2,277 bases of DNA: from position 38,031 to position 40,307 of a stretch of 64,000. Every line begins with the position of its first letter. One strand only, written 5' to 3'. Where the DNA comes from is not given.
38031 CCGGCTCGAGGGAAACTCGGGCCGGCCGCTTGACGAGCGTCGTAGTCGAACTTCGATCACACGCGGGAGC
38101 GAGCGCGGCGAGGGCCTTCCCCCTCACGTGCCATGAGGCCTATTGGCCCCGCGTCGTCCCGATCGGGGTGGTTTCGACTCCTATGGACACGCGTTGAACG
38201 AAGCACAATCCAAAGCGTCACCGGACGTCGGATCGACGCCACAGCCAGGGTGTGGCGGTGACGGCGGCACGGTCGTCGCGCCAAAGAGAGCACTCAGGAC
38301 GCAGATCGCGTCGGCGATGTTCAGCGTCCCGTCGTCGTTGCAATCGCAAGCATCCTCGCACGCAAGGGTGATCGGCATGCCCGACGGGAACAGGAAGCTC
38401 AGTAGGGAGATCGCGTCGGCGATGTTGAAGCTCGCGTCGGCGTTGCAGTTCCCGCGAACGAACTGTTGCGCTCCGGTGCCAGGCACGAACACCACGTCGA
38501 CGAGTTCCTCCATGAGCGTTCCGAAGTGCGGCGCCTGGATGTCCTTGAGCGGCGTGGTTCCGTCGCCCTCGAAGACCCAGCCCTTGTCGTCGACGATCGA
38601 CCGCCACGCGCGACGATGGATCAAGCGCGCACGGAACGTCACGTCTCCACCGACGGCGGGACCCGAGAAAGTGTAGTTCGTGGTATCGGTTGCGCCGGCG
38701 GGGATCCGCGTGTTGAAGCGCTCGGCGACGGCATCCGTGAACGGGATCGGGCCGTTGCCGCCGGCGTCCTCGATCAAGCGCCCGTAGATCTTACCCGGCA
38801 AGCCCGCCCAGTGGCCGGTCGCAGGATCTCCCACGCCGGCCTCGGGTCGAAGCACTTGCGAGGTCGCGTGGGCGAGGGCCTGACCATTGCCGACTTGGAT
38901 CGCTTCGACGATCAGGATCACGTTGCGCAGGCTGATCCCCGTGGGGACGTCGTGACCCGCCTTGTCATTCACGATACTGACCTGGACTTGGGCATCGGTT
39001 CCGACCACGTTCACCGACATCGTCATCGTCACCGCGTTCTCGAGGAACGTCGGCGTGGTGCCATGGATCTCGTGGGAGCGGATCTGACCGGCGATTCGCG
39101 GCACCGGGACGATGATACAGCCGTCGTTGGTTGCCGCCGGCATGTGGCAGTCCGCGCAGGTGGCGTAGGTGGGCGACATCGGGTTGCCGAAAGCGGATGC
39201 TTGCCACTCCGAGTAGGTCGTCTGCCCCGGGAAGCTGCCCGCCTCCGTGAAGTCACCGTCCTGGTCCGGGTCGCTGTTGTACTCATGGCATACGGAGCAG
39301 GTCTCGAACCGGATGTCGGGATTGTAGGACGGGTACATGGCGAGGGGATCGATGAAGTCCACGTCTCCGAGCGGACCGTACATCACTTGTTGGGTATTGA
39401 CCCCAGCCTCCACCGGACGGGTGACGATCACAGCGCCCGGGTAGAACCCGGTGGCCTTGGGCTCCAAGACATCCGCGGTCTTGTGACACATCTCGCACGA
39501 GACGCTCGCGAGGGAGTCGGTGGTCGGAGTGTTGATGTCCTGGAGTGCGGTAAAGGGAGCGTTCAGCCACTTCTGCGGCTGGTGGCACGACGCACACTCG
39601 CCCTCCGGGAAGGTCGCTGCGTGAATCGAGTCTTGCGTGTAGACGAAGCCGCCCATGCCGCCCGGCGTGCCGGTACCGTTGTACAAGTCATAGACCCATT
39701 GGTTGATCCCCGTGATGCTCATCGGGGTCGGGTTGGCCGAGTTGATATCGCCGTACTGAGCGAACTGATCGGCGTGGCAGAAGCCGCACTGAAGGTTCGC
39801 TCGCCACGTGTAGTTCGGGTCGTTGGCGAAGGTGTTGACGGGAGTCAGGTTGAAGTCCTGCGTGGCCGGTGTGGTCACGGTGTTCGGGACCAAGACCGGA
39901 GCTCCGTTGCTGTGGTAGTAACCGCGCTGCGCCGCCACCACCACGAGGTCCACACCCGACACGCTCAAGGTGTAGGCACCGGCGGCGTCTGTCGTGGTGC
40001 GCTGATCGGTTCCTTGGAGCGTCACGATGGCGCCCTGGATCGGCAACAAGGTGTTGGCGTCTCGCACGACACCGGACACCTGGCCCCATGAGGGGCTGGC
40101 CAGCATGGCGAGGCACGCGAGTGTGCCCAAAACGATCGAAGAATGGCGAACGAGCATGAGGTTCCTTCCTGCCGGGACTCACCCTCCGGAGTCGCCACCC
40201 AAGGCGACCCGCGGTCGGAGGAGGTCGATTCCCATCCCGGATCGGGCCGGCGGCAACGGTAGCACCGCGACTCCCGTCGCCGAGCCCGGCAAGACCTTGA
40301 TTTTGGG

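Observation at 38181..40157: Pentaheme c-type cytochrome carrying a dockerin-like tail, a candidate extracellular electron-transfer protein recruited by cohesin-dockerin docking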

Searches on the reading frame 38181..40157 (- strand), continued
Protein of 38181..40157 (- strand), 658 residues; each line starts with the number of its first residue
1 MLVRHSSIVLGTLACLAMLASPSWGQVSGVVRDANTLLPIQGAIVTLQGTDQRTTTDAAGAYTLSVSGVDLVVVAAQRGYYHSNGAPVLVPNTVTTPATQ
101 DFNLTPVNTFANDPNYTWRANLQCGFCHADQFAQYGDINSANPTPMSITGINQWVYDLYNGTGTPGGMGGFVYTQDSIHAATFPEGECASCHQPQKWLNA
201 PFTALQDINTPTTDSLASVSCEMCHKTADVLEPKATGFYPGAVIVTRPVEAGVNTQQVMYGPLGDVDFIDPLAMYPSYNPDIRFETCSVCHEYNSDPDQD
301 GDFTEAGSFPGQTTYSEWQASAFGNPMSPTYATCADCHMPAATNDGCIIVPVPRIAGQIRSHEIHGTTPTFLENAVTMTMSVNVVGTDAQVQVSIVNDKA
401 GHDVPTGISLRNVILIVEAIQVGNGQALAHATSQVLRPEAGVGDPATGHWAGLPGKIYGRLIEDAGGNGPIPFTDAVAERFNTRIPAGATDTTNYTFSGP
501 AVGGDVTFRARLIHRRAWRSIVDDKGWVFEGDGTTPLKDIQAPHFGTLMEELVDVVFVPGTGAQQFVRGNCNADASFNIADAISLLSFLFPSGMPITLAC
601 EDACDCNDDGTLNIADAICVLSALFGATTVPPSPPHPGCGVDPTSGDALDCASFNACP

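Call 58: find_encoding_contigs(protein=P0023, flank=10000, max_places=1)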
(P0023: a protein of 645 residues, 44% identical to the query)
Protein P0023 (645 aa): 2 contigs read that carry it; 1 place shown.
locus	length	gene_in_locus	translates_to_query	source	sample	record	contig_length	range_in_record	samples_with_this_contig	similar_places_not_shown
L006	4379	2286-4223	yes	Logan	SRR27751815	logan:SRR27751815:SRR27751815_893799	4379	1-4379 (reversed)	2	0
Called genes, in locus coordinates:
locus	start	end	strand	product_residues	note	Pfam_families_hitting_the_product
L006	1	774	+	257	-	?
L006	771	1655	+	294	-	PF01061:ABC2_membrane (weak), PF12679:ABC2_membrane_2, PF10920:DUF2705 (weak), PF12730:ABC2_membrane_4, PF12698:ABC2_membrane_3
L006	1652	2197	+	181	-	PF05573:NosL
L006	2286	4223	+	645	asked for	PF13620:CarboxypepD_reg (weak), PF13715:CarbopepD_reg_2 (weak), PF13435:Cytochrome_C554 (faint), PF22113:Mtrc-MtrF_II-IV_dom (faint)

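Call 59: find_encoding_contigs(protein=P0057, flank=10000, max_places=1)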
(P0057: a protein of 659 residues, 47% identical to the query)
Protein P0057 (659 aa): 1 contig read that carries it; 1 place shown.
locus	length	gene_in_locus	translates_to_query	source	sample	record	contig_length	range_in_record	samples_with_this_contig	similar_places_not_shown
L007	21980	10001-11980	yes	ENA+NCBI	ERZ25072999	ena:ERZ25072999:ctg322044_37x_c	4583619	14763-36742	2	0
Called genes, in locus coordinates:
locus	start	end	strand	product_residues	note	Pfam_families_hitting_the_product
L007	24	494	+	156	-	PF00583:Acetyltransf_1, PF13673:Acetyltransf_10 (weak), PF13508:Acetyltransf_7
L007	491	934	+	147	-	PF02082:Rrf2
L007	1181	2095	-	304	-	-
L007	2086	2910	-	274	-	PF02613:Nitrate_red_del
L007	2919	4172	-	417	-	PF13187:Fer4_9 (faint), PF12797:Fer4_2 (faint), PF13237:Fer4_10, PF13247:Fer4_11, PF12838:Fer4_7 (weak)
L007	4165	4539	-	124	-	-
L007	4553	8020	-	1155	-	PF00384:Molybdopterin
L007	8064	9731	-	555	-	PF00034:Cytochrom_C (weak), PF13442:Cytochrome_CBB3, PF00034:Cytochrom_C (weak), PF09459:EB_dh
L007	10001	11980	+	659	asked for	PF13620:CarboxypepD_reg, PF13715:CarbopepD_reg_2 (weak), PF13435:Cytochrome_C554 (faint), PF13860:FlgD_ig, PF18962:Por_Secre_tail (weak)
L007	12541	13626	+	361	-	-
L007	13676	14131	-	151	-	-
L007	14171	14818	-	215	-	-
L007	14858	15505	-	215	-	-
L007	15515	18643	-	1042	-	-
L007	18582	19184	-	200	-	-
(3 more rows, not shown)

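Call 60: find_encoding_contigs(protein=P0067, flank=10000, max_places=1)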
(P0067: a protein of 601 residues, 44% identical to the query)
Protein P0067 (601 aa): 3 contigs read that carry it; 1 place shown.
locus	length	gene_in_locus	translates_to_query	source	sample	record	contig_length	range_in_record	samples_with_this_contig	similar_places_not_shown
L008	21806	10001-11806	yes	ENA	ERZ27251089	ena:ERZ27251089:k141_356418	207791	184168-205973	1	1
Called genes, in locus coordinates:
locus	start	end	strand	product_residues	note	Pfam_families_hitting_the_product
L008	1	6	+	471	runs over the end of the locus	PF01336:tRNA_anti-codon, PF00152:tRNA-synt_2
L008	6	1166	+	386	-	PF13485:Peptidase_MA_2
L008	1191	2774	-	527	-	-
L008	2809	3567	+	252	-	PF20260:PUA_4, PF04452:Methyltrans_RNA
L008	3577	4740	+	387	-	-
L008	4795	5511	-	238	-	PF01243:PNPOx_N, PF12766:Pyridox_oxase_2 (weak), PF10590:PNP_phzG_C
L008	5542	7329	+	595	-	PF00772:DnaB, PF13481:AAA_25, PF03796:DnaB_C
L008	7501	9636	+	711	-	PF09826:Beta_propel (faint), PF08309:LVIVD (weak)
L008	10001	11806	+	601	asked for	PF13620:CarboxypepD_reg (weak), PF13715:CarbopepD_reg_2, PF22113:Mtrc-MtrF_II-IV_dom (faint), PF14522:Cytochrome_C7 (faint)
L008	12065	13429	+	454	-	PF14312:FG-GAP_2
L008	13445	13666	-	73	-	PF05154:TM2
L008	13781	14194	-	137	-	PF00404:Dockerin_1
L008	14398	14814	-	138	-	-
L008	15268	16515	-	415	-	PF00365:PFK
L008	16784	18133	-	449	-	PF14312:FG-GAP_2, PF24681:Kelch_KLHDC2_KLHL20_DRC7 (faint), PF14312:FG-GAP_2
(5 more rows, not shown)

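Call 61: find_encoding_contigs(protein=P0048, flank=10000, max_places=1)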
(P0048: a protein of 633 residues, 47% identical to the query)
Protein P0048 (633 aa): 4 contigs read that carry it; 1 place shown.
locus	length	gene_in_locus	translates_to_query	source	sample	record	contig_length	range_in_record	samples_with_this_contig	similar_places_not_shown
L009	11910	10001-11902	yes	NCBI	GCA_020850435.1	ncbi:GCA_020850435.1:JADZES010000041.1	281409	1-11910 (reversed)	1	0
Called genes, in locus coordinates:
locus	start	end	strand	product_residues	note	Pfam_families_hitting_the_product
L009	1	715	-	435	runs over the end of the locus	PF01869:BcrAD_BadFG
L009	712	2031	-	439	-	PF06050:HGD-D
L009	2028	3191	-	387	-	PF06050:HGD-D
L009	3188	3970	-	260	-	PF00378:ECH_1, PF16113:ECH_2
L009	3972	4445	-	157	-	PF00583:Acetyltransf_1, PF13508:Acetyltransf_7 (weak)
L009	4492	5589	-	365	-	PF00378:ECH_1, PF16113:ECH_2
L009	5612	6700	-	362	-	PF08240:ADH_N, PF01262:AlaDh_PNT_C (weak), PF00107:ADH_zinc_N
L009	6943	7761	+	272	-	PF14256:YwiC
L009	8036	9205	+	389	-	PF04055:Radical_SAM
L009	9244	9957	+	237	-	PF04405:ScdA_N, PF01814:Hemerythrin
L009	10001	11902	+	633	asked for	PF13620:CarboxypepD_reg (weak), PF13715:CarbopepD_reg_2 (weak), PF14522:Cytochrome_C7 (faint), PF22113:Mtrc-MtrF_II-IV_dom (faint), PF13435:Cytochrome_C554 (faint)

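Call 71: find_encoding_contigs(protein=P0023, flank=10000, max_places=3)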
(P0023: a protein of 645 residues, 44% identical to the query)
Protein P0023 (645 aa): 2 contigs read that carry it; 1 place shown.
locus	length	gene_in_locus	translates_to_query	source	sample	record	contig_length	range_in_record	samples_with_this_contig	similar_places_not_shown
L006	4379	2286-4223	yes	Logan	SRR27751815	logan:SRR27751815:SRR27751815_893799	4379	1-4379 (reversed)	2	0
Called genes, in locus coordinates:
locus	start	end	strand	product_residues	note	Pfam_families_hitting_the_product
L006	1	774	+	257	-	?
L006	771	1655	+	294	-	PF01061:ABC2_membrane (weak), PF12679:ABC2_membrane_2, PF10920:DUF2705 (weak), PF12730:ABC2_membrane_4, PF12698:ABC2_membrane_3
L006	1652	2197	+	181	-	PF05573:NosL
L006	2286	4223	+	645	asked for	PF13620:CarboxypepD_reg (weak), PF13715:CarbopepD_reg_2 (weak), PF13435:Cytochrome_C554 (faint), PF22113:Mtrc-MtrF_II-IV_dom (faint)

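Call 72: find_encoding_contigs(protein=P0022, flank=10000, max_places=1)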
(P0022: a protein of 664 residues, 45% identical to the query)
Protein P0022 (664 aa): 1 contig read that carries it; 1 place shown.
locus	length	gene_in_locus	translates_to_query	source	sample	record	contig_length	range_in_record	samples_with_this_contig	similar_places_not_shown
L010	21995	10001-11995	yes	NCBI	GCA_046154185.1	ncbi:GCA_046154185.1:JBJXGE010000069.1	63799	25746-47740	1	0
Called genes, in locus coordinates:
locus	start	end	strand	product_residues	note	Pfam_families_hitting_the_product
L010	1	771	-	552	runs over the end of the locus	PF00144:Beta-lactamase, PF11954:DUF3471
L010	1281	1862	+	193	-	PF01066:CDP-OH_P_transf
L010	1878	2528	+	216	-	PF09997:DUF2238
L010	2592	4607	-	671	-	PF00156:Pribosyltran, PF05139:Erythro_esteras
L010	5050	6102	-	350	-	PF00487:FA_desaturase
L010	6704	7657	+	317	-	-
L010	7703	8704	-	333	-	PF25087:GMPPB_C (faint), PF25084:LbH_EIF2B (faint), PF00132:Hexapep (weak), PF00550:PP-binding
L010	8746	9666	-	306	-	PF04055:Radical_SAM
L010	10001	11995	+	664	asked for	PF13620:CarboxypepD_reg (weak), PF22113:Mtrc-MtrF_II-IV_dom (faint)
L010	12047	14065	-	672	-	PF14559:TPR_19 (weak), PF14559:TPR_19 (weak), PF13432:TPR_16, PF13424:TPR_12 (weak), PF13414:TPR_11 (weak), PF13431:TPR_17, PF00515:TPR_1, PF13414:TPR_11, +10 more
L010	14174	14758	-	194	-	PF01814:Hemerythrin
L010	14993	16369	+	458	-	PF01212:Beta_elim_lyase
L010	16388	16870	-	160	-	PF02082:Rrf2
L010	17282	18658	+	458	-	PF00498:FHA, PF16697:Yop-YscD_cpl (weak)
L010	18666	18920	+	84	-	-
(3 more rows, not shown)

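Call 73: find_encoding_contigs(protein=P0092, flank=10000, max_places=1)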
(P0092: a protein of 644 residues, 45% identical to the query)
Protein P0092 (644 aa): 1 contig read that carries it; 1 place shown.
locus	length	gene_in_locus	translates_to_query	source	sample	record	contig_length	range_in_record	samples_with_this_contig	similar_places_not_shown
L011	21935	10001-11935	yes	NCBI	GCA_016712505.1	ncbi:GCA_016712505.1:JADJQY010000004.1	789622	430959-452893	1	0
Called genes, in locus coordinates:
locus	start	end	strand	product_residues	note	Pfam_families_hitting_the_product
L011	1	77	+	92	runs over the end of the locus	PF01455:HupF_HypC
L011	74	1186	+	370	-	PF01924:HypD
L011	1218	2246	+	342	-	PF00586:AIRS, PF02769:AIRS_C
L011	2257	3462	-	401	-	-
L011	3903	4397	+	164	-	-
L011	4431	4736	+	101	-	PF01985:CRS1_YhbY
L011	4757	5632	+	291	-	PF02739:5_3_exonuc_N, PF01367:5_3_exonuc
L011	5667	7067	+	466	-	PF01546:Peptidase_M20, PF07687:M20_dimer (weak)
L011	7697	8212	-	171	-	PF05163:DinB, PF04978:MST, PF12867:DinB_2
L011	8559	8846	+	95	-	PF13860:FlgD_ig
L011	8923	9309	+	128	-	PF08780:NTase_sub_bind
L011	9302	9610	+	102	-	PF22600:MTPAP-like_central (weak), PF01909:NTP_transf_2, PF18765:Polbeta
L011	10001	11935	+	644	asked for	PF13620:CarboxypepD_reg (weak), PF13715:CarbopepD_reg_2 (weak), PF22113:Mtrc-MtrF_II-IV_dom (faint)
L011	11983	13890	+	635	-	PF12801:Fer4_5, PF12838:Fer4_7 (faint), PF12837:Fer4_6 (weak), PF13187:Fer4_9 (weak), PF13237:Fer4_10 (weak), PF13428:TPR_14 (faint), PF13432:TPR_16 (weak), PF14559:TPR_19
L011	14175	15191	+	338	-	PF13424:TPR_12 (faint), PF17874:TPR_MalT (faint), PF13374:TPR_10 (faint), PF14559:TPR_19 (faint)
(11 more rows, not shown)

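Call 82: find_related_loci(query=A1, collection=genome_contigs, flank=8000)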
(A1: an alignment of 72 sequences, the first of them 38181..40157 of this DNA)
Query A1 (658 aa) in genome_contigs; peptide patterns used: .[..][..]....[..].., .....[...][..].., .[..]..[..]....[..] (x = any residue, [..] = any of these).
497 stretches matched a pattern; 441 encode a relative of the query (tblastn E <= 1e-3); the best 80 are kept; 79 distinct loci.
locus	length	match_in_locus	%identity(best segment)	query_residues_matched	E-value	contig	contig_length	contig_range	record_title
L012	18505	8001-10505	60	26-658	0e+0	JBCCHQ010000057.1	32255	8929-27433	MAG: Planctomycetota bacterium isolate P01_B01_bin.70 k141_3297029_length_32255_cov_13.1081, whole genome shotgun sequen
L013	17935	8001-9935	48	2-658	0e+0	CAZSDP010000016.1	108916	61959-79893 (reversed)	MAG TPA_asm: uncultured Planctomycetia bacterium isolate binchicken_co275_154 genome assembly, contig: NODE_97_length_10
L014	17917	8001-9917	48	1-657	1e-172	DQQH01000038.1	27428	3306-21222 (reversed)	MAG TPA_asm: Planctomycetota bacterium isolate SZUA-1234 k95_706040, whole genome shotgun sequence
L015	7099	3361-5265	49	15-658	2e-170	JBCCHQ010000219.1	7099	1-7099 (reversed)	MAG: Planctomycetota bacterium isolate P01_B01_bin.70 k141_2401797_length_7099_cov_12.0000, whole genome shotgun sequenc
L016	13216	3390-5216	48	26-645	1e-165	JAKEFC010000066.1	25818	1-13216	MAG: Planctomycetota bacterium isolate PMV_2.27 PMV_2.27.k101_573822, whole genome shotgun sequence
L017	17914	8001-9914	45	3-658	2e-156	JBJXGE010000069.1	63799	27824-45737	MAG: Planctomycetota bacterium isolate F1F2.bin.342 k127_6726117, whole genome shotgun sequence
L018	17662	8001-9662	43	4-551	5e-144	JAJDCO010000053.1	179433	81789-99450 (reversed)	MAG: Planctomycetota bacterium isolate OFTM77 OFTM77_52, whole genome shotgun sequence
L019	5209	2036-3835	43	1-609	3e-145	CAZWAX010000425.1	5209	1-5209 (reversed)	MAG TPA_asm: uncultured Polyangiaceae bacterium isolate SRP302447_co1_427 genome assembly, contig: NODE_45127_length_520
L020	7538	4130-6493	47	15-651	1e-142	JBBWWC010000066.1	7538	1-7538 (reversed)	MAG: Planctomycetota bacterium isolate OC6_150m_MAG_282 OC6_150m_contig_468133, whole genome shotgun sequence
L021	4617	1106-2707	46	16-558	5e-145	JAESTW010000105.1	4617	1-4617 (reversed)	MAG: Kofleriaceae bacterium isolate NORP324 CoAssembly_556653, whole genome shotgun sequence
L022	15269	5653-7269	46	4-551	5e-142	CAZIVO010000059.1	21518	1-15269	MAG TPA_asm: uncultured candidatus Brocadiaceae bacterium isolate SRP260945_co1_499 genome assembly, contig: NODE_3749_l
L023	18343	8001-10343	48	25-658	7e-142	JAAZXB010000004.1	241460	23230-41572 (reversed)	MAG: Planctomycetota bacterium isolate bin110s NODE_4_length_241460_cov_16.087322, whole genome shotgun sequence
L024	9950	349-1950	46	5-551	7e-142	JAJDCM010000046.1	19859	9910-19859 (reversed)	MAG: Planctomycetota bacterium isolate OFTM205 OFTM205_45, whole genome shotgun sequence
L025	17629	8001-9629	46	11-563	8e-142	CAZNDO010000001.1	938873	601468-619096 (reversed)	MAG TPA_asm: uncultured Gemmatimonadota bacterium isolate binchicken_co242_78 genome assembly, contig: NODE_10_length_93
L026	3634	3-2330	49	30-658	2e-146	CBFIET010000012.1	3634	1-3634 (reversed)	MAG: Planctomycetota bacterium isolate Co_bin_687_orig genome assembly, contig: Co_bin_687_orig_Co_c_000000267113, whole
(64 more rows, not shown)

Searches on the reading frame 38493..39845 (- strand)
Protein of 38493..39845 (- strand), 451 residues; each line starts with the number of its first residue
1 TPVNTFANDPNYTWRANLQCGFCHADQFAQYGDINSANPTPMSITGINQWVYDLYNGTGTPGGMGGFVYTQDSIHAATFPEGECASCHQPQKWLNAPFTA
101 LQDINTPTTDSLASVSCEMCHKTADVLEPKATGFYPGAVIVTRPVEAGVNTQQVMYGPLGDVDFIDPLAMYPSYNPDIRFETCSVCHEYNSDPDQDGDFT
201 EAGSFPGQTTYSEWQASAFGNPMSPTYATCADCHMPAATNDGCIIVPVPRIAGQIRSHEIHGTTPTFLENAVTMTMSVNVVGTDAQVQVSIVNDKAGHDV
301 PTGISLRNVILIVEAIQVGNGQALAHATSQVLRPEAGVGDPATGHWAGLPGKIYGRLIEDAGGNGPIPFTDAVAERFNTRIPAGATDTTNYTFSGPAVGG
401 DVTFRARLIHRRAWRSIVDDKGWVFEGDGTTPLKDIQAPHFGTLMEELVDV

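Call 89: search_protein_representatives(protein=window:38493-39845:-)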
Query: 451 residues. Proteins with E-value up to 0.001 (for the whole library): 831; up to 1e-10: 350; up to 1e-30: 91. The best 150 are listed.
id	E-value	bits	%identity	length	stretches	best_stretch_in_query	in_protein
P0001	3.8e-278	939.3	88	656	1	2-451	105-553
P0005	6.0e-181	618.9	62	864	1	7-451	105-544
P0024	1.1e-139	482.8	53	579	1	7-448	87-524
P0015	3.0e-132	458.3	53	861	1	11-450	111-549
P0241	1.8e-129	449.2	51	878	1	8-447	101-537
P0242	8.0e-127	440.4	50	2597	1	8-448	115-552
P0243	3.8e-126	438.2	50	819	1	2-447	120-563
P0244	8.2e-123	427.2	50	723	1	8-447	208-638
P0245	1.1e-122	426.7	51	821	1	11-449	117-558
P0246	2.5e-122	425.6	49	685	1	7-448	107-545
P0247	4.4e-121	421.5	46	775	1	2-448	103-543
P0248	2.7e-118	412.3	48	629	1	7-447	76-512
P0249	9.8e-113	394.0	44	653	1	12-447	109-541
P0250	2.2e-106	373.0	45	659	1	7-447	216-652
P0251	6.4e-104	364.9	45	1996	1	6-446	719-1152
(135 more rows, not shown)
